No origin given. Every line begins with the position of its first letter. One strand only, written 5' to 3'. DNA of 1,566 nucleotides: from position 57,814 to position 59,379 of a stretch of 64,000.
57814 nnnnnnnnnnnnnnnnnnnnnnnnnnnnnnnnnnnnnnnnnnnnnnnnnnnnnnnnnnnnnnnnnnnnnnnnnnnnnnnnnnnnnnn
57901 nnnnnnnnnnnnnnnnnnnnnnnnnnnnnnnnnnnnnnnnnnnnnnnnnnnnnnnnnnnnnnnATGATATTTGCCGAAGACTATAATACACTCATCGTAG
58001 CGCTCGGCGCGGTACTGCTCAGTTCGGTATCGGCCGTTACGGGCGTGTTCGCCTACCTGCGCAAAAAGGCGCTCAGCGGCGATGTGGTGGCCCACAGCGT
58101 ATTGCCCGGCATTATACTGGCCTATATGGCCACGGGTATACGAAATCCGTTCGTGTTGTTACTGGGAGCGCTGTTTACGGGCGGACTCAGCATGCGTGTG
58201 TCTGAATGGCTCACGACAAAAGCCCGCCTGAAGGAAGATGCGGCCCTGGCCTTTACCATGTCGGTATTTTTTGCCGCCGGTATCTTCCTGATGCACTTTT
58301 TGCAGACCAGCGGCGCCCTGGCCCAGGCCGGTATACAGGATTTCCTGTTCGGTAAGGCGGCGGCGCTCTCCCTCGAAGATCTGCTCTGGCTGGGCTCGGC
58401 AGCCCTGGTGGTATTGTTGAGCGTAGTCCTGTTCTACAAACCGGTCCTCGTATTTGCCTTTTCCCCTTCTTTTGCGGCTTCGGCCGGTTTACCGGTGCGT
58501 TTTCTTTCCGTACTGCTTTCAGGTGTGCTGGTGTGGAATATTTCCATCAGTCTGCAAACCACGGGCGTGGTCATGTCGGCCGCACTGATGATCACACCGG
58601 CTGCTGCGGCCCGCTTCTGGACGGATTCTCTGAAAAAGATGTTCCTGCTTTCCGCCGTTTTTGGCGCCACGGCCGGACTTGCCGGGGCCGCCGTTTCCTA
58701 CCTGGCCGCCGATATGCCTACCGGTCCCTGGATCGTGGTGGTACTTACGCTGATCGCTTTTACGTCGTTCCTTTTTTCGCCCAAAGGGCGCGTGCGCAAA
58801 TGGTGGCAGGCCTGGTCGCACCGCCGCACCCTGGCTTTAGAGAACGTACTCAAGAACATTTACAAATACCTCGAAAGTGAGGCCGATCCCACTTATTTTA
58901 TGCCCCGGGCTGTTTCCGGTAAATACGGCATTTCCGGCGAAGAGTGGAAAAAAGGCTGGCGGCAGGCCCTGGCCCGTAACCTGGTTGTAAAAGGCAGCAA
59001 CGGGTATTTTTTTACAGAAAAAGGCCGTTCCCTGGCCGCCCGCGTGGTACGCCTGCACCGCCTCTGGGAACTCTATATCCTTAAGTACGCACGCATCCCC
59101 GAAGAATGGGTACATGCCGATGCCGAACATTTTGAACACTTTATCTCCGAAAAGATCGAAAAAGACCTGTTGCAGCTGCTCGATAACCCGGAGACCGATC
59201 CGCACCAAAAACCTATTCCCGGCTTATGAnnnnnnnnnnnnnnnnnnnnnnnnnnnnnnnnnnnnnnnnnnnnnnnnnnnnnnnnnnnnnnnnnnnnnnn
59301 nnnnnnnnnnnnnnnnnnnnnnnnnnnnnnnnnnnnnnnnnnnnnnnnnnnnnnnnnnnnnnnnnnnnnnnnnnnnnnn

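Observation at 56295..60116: ytgABCD-like metal uptake operon in which the first permease is fused to a DtxR-like repressor domain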

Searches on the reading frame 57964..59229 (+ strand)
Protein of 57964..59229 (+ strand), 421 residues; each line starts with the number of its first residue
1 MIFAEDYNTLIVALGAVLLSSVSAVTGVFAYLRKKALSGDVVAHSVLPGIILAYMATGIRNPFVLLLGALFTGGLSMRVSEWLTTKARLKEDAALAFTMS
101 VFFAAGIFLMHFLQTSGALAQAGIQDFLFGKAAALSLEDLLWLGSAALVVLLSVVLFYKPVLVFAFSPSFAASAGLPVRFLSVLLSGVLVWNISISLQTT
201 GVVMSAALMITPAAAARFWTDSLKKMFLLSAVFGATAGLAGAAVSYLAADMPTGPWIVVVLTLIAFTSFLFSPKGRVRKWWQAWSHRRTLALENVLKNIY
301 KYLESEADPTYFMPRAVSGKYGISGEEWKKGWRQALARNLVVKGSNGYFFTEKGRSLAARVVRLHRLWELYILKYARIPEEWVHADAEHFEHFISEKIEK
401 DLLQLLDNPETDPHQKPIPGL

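Call 3: search_protein_families(library=pfam, proteins=[window:57964-59229:+], max_evalue=0.01)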
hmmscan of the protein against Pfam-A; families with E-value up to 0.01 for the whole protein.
window:57964-59229:+ (421 aa): 3 families
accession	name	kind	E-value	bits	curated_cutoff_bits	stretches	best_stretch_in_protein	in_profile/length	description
PF00950.22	ABC-3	-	2.4e-54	185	20.1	1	12-271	8-257/258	ABC 3 transport family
PF02742.21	Fe_dep_repr_C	-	6.4e-22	77.8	27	1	351-419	1-69/70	Iron dependent repressor, metal binding and dimerisation domain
PF01032.23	FecCD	-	0.0002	21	26.5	1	51-270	92-306/311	FecCD transport family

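Call 4: search_protein_families(library=ncbifam, proteins=[window:57964-59229:+], max_evalue=0.01)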
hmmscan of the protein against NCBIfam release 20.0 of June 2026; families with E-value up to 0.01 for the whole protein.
window:57964-59229:+ (421 aa): 8 families
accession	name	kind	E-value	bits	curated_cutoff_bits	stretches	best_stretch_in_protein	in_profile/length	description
NF040927.1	ABC_perm_SloB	subfamily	2e-36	126.1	460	1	14-277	17-269/271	metal ABC transporter permease subunit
NF040871.1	AztB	equivalog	1.5e-35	123.1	280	1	14-260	17-253/254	zinc ABC transporter permease AztB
TIGR03770.1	anch_rpt_perm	equivalog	1e-34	120.5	296.8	1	15-272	23-270/270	anchored repeat-type ABC transporter permease subunit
NF053665.1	TransRegDtxRActin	equivalog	2.4e-17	63.2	290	1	342-421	56-135/233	iron-dependent transcriptional repressor DtxR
NF047407.1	TransRegMntRTherm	equivalog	4.3e-14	52.7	350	1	346-419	68-141/227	manganese-dependent transcriptional regulator MntR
NF007089.0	PRK09543.1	equivalog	1.2e-11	44.7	284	1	14-268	10-254/261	zinc ABC transporter permease subunit ZnuB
NF008273.0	PRK11050.1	equivalog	1e-05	25.2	153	1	345-401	89-144/156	manganese-binding transcriptional regulator MntR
NF003025.0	PRK03902.1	equivalog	0.0099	15.9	138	0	347-405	59-116/142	transcriptional regulator MntR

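Call 8: find_homologous_proteins(query=window:57964-59229:+, max_evalue=1e-10)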
Query window:57964-59229:+ (421 aa): 3072 proteins with E <= 1e-10 among 8000 candidates; the best 120 are listed.
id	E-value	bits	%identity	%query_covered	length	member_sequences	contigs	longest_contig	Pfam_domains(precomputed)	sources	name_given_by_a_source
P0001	4.9e-268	907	99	100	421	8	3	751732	PF02742.22,PF00950.23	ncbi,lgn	ncbi:MAG: metal ABC transporter permease [Flavobacteriales bacterium]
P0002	8.2e-235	797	86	100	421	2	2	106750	PF02742.22,PF00950.23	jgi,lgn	-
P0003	1.4e-151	523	58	99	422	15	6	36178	PF01032.24,PF02742.22,PF00950.23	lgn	-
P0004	5.4e-150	518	57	99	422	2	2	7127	PF02742.22,PF00950.23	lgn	-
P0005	9.5e-149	514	57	99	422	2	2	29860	PF01032.24,PF02742.22,PF00950.23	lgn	-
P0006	2.9e-147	509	58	100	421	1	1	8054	PF02742.22,PF00950.23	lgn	-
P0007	1.4e-112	395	47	98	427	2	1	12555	PF01032.24,PF02742.22,PF00950.23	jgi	jgi:manganese/zinc/iron transport system permease protein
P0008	2.3e-112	394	48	98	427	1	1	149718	PF01032.24,PF02742.22,PF00950.23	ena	-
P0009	1.0e-111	392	47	98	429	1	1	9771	PF01032.24,PF02742.22,PF00950.23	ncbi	-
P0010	5.1e-110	386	48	99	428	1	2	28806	PF01032.24,PF02742.22,PF00950.23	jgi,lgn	-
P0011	8.8e-110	386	46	98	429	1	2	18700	PF01032.24,PF02742.22,PF00950.23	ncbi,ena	-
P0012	1.3e-109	385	47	99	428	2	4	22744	PF01032.24,PF02742.22,PF00950.23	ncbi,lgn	-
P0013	1.6e-109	385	44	98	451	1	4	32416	PF01032.24,PF02742.22,PF00950.23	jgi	jgi:manganese/zinc/iron transport system permease protein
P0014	5.1e-109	383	44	98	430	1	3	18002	PF01032.24,PF02742.22,PF00950.23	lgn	-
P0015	7.4e-109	383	46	98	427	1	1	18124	PF01032.24,PF02742.22,PF00950.23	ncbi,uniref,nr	ncbi:iron chelate uptake ABC transporter family permease subunit [Pontibacter qinzhouensis]|uniref:I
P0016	1.4e-108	382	47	98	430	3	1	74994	PF02742.22,PF00950.23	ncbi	-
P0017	1.4e-108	382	44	98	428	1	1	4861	PF01032.24,PF02742.22,PF00950.23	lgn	-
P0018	2.8e-108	381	45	99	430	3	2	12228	PF02742.22,PF00950.23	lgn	-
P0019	5.0e-108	380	45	98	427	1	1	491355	PF01032.24,PF02742.22,PF00950.23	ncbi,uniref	ncbi:iron chelate uptake ABC transporter family permease subunit [Pontibacter sp. 13R65]|uniref:meta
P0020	9.7e-108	379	45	98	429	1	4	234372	PF01032.24,PF02742.22,PF00950.23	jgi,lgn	-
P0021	1.7e-107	378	45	99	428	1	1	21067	PF01032.24,PF02742.22,PF00950.23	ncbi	ncbi:MAG: metal ABC transporter permease [Ekhidna sp.]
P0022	1.9e-107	378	45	98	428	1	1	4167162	PF01032.24,PF02742.22,PF00950.23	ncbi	-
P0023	2.1e-107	378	45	98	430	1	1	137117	PF01032.24,PF02742.22,PF00950.23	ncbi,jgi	jgi:manganese/zinc/iron transport system permease protein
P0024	2.4e-107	378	45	99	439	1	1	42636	PF01032.24,PF02742.22,PF00950.23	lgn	-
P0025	3.1e-107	377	43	98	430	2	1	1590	PF01032.24,PF02742.22,PF00950.23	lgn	-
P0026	3.5e-107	377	44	98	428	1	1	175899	PF01032.24,PF02742.22,PF00950.23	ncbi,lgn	ncbi:MAG: metal ABC transporter permease [Candidatus Cyclobacteriaceae bacterium M2_1C_046]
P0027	4.4e-107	377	45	98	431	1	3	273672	PF01032.24,PF02742.22,PF00950.23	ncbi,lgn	ncbi:MAG: iron chelate uptake ABC transporter family permease subunit [Cyclobacteriaceae bacterium]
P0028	4.4e-107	377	45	98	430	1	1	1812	PF01032.24,PF02742.22,PF00950.23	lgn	-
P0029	5.3e-107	376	46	99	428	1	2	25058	PF01032.24,PF02742.22,PF00950.23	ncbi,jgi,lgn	jgi:manganese/zinc/iron transport system permease protein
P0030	5.8e-107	376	46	98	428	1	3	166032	PF01032.24,PF02742.22,PF00950.23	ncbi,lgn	-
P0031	6.2e-107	376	45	98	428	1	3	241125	PF01032.24,PF02742.22,PF00950.23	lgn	-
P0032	7.3e-107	376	44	98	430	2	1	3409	PF01032.24,PF02742.22,PF00950.23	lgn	-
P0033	7.4e-107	376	45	98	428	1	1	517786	PF01032.24,PF02742.22,PF00950.23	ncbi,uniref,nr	ncbi:metal ABC transporter permease [Pontibacter arcticus]|uniref:Zinc ABC transporter permease n=1 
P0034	8.1e-107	376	45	98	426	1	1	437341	PF01032.24,PF02742.22,PF00950.23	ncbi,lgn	ncbi:MAG: iron chelate uptake ABC transporter family permease subunit [Cyclobacteriaceae bacterium]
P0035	1.3e-106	375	46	99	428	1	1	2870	PF01032.24,PF02742.22,PF00950.23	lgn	-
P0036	1.3e-106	375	46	94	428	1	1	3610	PF01032.24,PF02742.22,PF00950.23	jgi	-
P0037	1.3e-106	375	46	99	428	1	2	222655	PF01032.24,PF02742.22,PF00950.23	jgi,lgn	-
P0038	1.5e-106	375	44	99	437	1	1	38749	PF01032.24,PF02742.22,PF00950.23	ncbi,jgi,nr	ncbi:MAG: zinc ABC transporter permease [Flavobacteriales bacterium]|nr:MAG: zinc ABC transporter pe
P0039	1.6e-106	375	44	99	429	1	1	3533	PF01032.24,PF02742.22,PF00950.23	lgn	-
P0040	1.7e-106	375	44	99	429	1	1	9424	PF01032.24,PF02742.22,PF00950.23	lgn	-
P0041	2.2e-106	374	43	98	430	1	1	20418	PF01032.24,PF02742.22,PF00950.23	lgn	-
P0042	2.2e-106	374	45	98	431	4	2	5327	PF01032.24,PF02742.22,PF00950.23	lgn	-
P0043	2.5e-106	374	46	98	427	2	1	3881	PF01032.24,PF02742.22,PF00950.23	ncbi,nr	ncbi:MAG: metal ABC transporter permease [Hymenobacteraceae bacterium]|nr:metal ABC transporter perm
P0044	2.5e-106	374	45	99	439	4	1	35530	PF01032.24,PF02742.22,PF00950.23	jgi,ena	-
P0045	2.6e-106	374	45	98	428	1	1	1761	PF01032.24,PF02742.22,PF00950.23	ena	-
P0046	2.8e-106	374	45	99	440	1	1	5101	PF01032.24,PF02742.22,PF00950.23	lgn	-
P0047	2.8e-106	374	45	99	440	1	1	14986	PF01032.24,PF02742.22,PF00950.23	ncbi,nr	ncbi:MAG: metal ABC transporter permease [Saprospiraceae bacterium]|nr:metal ABC transporter permeas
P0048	2.9e-106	374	44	99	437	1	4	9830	PF01032.24,PF02742.22,PF00950.23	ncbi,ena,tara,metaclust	tara:strand:+ start:1185 stop:2498 length:1314 start_codon:yes stop_codon:yes gene_type:complete|met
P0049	2.9e-106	374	44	98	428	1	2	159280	PF01032.24,PF02742.22,PF00950.23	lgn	-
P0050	2.9e-106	374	44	98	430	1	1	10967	PF01032.24,PF02742.22,PF00950.23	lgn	-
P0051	3.3e-106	374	44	98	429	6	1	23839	PF01032.24,PF02742.22,PF00950.23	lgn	-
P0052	3.4e-106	374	44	98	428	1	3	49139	PF01032.24,PF02742.22,PF00950.23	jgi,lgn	jgi:manganese/zinc/iron transport system permease protein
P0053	3.5e-106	374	45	99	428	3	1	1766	PF01032.24,PF02742.22,PF00950.23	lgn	-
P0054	3.9e-106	374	43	99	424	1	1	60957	PF01032.24,PF02742.22,PF00950.23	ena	-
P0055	4.1e-106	374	44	99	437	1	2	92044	PF01032.24,PF02742.22,PF00950.23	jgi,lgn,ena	-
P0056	4.2e-106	374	44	98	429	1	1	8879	PF01032.24,PF02742.22,PF00950.23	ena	-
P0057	4.4e-106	373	43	98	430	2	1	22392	PF01032.24,PF02742.22,PF00950.23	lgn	-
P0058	4.4e-106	373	44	99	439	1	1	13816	PF01032.24,PF02742.22,PF00950.23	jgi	-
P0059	4.6e-106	373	45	98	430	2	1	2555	PF01032.24,PF02742.22,PF00950.23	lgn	-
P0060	4.8e-106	373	46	98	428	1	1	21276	PF01032.24,PF02742.22,PF00950.23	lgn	-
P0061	5.5e-106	373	43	99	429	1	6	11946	PF01032.24,PF02742.22,PF00950.23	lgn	-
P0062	5.5e-106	373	46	98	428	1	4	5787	PF01032.24,PF02742.22,PF00950.23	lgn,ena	-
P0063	5.8e-106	373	44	99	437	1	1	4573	PF01032.24,PF02742.22,PF00950.23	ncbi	-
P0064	5.9e-106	373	44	99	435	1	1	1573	PF01032.24,PF02742.22,PF00950.23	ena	-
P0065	5.9e-106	373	44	98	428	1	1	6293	PF01032.24,PF02742.22,PF00950.23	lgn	-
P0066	6.0e-106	373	44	99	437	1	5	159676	PF01032.24,PF02742.22,PF00950.23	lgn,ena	-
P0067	6.4e-106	373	43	99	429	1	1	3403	PF02742.22,PF00950.23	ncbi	-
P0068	6.6e-106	373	45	99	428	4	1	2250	PF01032.24,PF02742.22,PF00950.23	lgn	-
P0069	6.9e-106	373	44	99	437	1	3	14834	PF01032.24,PF02742.22,PF00950.23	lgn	-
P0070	7.2e-106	373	46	98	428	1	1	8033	PF01032.24,PF02742.22,PF00950.23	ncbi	-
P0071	8.2e-106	373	43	98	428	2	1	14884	PF01032.24,PF02742.22,PF00950.23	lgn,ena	-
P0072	8.4e-106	373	43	97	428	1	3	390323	PF01032.24,PF02742.22,PF00950.23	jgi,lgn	jgi:manganese/zinc/iron transport system permease protein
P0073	8.9e-106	372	45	98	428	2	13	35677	PF01032.24,PF02742.22,PF00950.23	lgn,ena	-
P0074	9.0e-106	372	45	98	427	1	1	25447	PF01032.24,PF02742.22,PF00950.23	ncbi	-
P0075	9.1e-106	372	43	99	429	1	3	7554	PF01032.24,PF02742.22,PF00950.23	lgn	-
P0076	1.1e-105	372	43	99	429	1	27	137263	PF01032.24,PF02742.22,PF00950.23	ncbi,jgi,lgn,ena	jgi:manganese/zinc/iron transport system permease protein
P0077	1.1e-105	372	44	98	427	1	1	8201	PF01032.24,PF02742.22,PF00950.23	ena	-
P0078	1.1e-105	372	45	99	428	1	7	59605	PF02742.22,PF00950.23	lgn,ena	-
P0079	1.2e-105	372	43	99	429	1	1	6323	PF01032.24,PF02742.22,PF00950.23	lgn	-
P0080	1.3e-105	372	46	98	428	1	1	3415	PF01032.24,PF02742.22,PF00950.23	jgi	-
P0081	1.3e-105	372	44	98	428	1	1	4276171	PF01032.24,PF02742.22,PF00950.23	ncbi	-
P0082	1.4e-105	372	44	98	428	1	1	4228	PF01032.24,PF02742.22,PF00950.23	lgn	-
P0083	1.7e-105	372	45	98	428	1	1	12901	PF01032.24,PF02742.22,PF00950.23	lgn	-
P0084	1.7e-105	372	45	99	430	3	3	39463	PF01032.24,PF02742.22,PF00950.23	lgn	-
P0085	1.8e-105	371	44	99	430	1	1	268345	PF01032.24,PF02742.22,PF00950.23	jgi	jgi:manganese/zinc/iron transport system permease protein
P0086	1.9e-105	371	44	98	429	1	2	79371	PF01032.24,PF02742.22,PF00950.23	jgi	-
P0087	1.9e-105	371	44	99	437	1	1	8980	PF01032.24,PF02742.22,PF00950.23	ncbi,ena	-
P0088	1.9e-105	371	45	98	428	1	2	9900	PF01032.24,PF02742.22,PF00950.23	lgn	-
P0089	2.0e-105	371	44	99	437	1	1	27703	PF01032.24,PF02742.22,PF00950.23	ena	-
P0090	2.0e-105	371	43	98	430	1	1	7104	PF01032.24,PF02742.22,PF00950.23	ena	-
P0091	2.0e-105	371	45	98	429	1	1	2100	PF01032.24,PF02742.22,PF00950.23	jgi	jgi:manganese/zinc/iron transport system permease protein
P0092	2.0e-105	371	44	98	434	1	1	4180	PF01032.24,PF02742.22,PF00950.23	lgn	-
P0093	2.1e-105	371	44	99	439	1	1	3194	PF01032.24,PF02742.22,PF00950.23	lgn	-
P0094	2.3e-105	371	46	99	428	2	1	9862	PF01032.24,PF02742.22,PF00950.23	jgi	-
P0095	2.6e-105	371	47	98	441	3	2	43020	PF02742.22,PF00950.23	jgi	-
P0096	2.8e-105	371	43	98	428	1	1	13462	PF01032.24,PF02742.22,PF00950.23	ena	-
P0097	2.9e-105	371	44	98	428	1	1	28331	PF01032.24,PF02742.22,PF00950.23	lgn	-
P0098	3.0e-105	371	44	99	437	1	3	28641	PF01032.24,PF02742.22,PF00950.23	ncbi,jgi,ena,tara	tara:strand:- start:6409 stop:7722 length:1314 start_codon:yes stop_codon:yes gene_type:complete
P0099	3.3e-105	371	43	98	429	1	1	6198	PF01032.24,PF02742.22,PF00950.23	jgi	jgi:manganese/zinc/iron transport system permease protein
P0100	3.5e-105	371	45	98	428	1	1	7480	PF01032.24,PF02742.22,PF00950.23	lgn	-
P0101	3.6e-105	370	44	98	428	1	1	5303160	PF01032.24,PF02742.22,PF00950.23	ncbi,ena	-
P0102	3.7e-105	370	44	98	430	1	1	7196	PF01032.24,PF02742.22,PF00950.23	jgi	jgi:manganese/zinc/iron transport system permease protein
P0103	3.8e-105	370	44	98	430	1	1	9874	PF01032.24,PF02742.22,PF00950.23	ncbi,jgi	jgi:manganese/zinc/iron transport system permease protein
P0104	4.2e-105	370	45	98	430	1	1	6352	PF01032.24,PF02742.22,PF00950.23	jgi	jgi:manganese/zinc/iron transport system permease protein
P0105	4.2e-105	370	44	99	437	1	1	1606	PF01032.24,PF02742.22,PF00950.23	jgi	-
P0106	4.3e-105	370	46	98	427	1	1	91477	PF02742.22,PF00950.23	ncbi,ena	-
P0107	4.5e-105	370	45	98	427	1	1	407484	PF01032.24,PF02742.22,PF00950.23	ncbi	-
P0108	4.7e-105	370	45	98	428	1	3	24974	PF01032.24,PF02742.22,PF00950.23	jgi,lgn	-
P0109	4.9e-105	370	43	99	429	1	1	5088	PF01032.24,PF02742.22,PF00950.23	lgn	-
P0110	5.0e-105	370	44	98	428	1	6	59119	PF01032.24,PF02742.22,PF00950.23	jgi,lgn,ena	jgi:manganese/zinc/iron transport system permease protein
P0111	5.7e-105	370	45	98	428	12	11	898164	PF01032.24,PF02742.22,PF00950.23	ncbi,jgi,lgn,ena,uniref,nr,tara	ncbi:metal ABC transporter permease [Roseivirga sp. UBA838]|jgi:manganese/zinc/iron transport system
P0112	6.2e-105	370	44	98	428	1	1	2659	PF01032.24,PF02742.22,PF00950.23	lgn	-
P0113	6.2e-105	370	43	98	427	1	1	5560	PF01032.24,PF02742.22,PF00950.23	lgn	-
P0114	6.3e-105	370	43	98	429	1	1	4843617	PF01032.24,PF02742.22,PF00950.23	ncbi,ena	-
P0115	6.7e-105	370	44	98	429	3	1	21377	PF01032.24,PF02742.22,PF00950.23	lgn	-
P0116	6.9e-105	370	45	98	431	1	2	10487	PF01032.24,PF02742.22,PF00950.23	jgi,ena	-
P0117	7.1e-105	370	44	98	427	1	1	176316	PF01032.24,PF02742.22,PF00950.23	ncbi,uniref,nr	ncbi:metal ABC transporter permease [Pontibacter beigongshangensis]|uniref:metal ABC transporter per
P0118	7.1e-105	370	45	98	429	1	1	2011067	PF01032.24,PF02742.22,PF00950.23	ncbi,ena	-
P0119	7.8e-105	369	45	98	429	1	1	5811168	PF01032.24,PF02742.22,PF00950.23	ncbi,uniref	ncbi:iron chelate uptake ABC transporter family permease subunit [Roseivirga sp. BDSF3-8]|uniref:met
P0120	7.8e-105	369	44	98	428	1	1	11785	PF01032.24,PF02742.22,PF00950.23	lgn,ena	-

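Call 17: find_related_loci(query=A1, collection=genome_contigs, flank=4000)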
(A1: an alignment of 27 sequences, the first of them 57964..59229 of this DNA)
Query A1 (421 aa) in genome_contigs; peptide patterns used: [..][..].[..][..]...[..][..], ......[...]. (x = any residue, [..] = any of these).
600 stretches matched a pattern (row limit reached: there are more); 588 encode a relative of the query (tblastn E <= 1e-3); the best 80 are kept; 80 distinct loci.
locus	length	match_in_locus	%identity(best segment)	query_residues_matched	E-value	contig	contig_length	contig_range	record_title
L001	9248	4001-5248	45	6-419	7e-115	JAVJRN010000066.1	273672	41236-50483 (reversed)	MAG: Cyclobacteriaceae bacterium isolate D1-CHI-25 k141_41807, whole genome shotgun sequence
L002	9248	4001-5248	46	6-419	7e-115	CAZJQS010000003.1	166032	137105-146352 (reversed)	MAG TPA_asm: uncultured Saprospiraceae bacterium isolate SRP141376_co3_64 genome assembly, contig: NODE_97_length_166032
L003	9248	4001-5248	45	6-419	8e-115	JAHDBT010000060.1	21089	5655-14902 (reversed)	MAG: Bacteroidetes bacterium isolate MAG-117 RZ_7127, whole genome shotgun sequence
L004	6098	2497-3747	45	5-419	9e-115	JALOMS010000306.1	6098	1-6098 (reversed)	MAG: Thermoflexibacter sp. isolate Prado057 scaffold_33835, whole genome shotgun sequence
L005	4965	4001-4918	62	5-310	1e-114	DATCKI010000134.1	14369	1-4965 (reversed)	MAG TPA_asm: Bacteroidia bacterium isolate SMAG_U7092 k141_116430, whole genome shotgun sequence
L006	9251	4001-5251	47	5-419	8e-114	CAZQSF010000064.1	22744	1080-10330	MAG TPA_asm: uncultured Saprospiraceae bacterium isolate SRP141376_co4_228 genome assembly, contig: NODE_4025_length_227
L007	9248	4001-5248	43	6-419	8e-114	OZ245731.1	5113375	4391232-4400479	MAG: Cyclobacteriaceae bacterium isolate c04440b6-e4cc-4667-afd6-d848bae0ad66 genome assembly, chromosome: 1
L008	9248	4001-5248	45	6-419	5e-114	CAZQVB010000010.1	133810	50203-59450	MAG TPA_asm: uncultured Roseivirgaceae bacterium isolate SRP063590_co1_14 genome assembly, contig: NODE_118_length_13381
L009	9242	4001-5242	44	8-419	4e-113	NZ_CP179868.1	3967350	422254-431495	Ekhidna sp. To15 chromosome, complete genome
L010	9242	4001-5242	44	8-419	6e-113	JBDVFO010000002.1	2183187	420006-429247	MAG: Ekhidna sp. isolate LC.102.F.A1_144_55 LC_102_F_A1_144_55_000000000002, whole genome shotgun sequence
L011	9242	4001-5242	45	8-419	1e-112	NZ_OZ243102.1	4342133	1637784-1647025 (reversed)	MAG: Ekhidna sp. isolate abf1a64b-cdbe-4c37-8f85-7d33dfce044d chromosome 1, complete sequence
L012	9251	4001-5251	44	5-419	1e-112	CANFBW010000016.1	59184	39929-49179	MAG: Flavobacteriales bacterium isolate CH-Oct18-48 genome assembly, contig: CH-Oct18-C389, whole genome shotgun sequenc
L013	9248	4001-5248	45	6-419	7e-112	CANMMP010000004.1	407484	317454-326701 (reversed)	uncultured Pontibacter sp. isolate 903.fasta genome assembly, contig: NODE_4, whole genome shotgun sequence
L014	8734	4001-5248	43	6-419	9e-112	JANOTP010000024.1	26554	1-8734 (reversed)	MAG: Cytophagales bacterium isolate VAR_39_metabat_27 VAR_39_k141_6581350, whole genome shotgun sequence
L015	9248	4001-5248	44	6-419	2e-111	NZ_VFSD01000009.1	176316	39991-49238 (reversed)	Pontibacter beigongshangensis strain T6-1 9, whole genome shotgun sequence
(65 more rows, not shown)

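Call 30: find_encoding_contigs(protein=P0002, flank=10000, max_places=2)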
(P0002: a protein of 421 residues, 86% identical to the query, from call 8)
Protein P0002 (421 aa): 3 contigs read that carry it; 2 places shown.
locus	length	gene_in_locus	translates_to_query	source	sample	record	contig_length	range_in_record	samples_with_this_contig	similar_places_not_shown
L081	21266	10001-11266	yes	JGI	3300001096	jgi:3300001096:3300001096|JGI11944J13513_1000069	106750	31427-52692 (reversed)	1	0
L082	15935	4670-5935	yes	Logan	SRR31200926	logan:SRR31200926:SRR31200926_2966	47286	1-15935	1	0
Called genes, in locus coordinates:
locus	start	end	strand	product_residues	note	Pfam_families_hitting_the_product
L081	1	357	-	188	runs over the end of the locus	PF00156:Pribosyltran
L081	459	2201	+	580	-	PF07690:MFS_1, PF00854:PTR2, PF07690:MFS_1 (weak)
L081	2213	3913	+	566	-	PF07690:MFS_1, PF00854:PTR2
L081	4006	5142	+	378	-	PF01266:DAO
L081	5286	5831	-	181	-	PF02622:DUF179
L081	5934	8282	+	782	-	-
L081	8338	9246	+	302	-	PF01297:ZnuA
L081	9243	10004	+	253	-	PF02463:SMC_N (faint), PF00005:ABC_tran, PF13304:AAA_21 (weak)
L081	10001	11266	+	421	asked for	PF00950:ABC-3, PF02742:Fe_dep_repr_C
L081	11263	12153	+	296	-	PF00950:ABC-3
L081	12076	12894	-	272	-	PF00459:Inositol_P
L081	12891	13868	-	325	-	PF01820:Dala_Dala_lig_N, PF02222:ATP-grasp (weak), PF02655:ATP-grasp_3, PF07478:Dala_Dala_lig_C, PF13535:ATP-grasp_4 (weak)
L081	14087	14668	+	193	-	PF03793:PASTA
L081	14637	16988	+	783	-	PF18962:Por_Secre_tail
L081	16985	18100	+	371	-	PF01479:S4, PF00849:PseudoU_synth_2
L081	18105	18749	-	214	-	-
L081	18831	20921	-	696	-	PF02897:Peptidase_S9_N, PF00326:Peptidase_S9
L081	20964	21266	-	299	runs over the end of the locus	PF02899:Phage_int_SAM_1, PF00589:Phage_integrase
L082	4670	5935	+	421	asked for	PF00950:ABC-3, PF02742:Fe_dep_repr_C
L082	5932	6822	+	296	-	PF00950:ABC-3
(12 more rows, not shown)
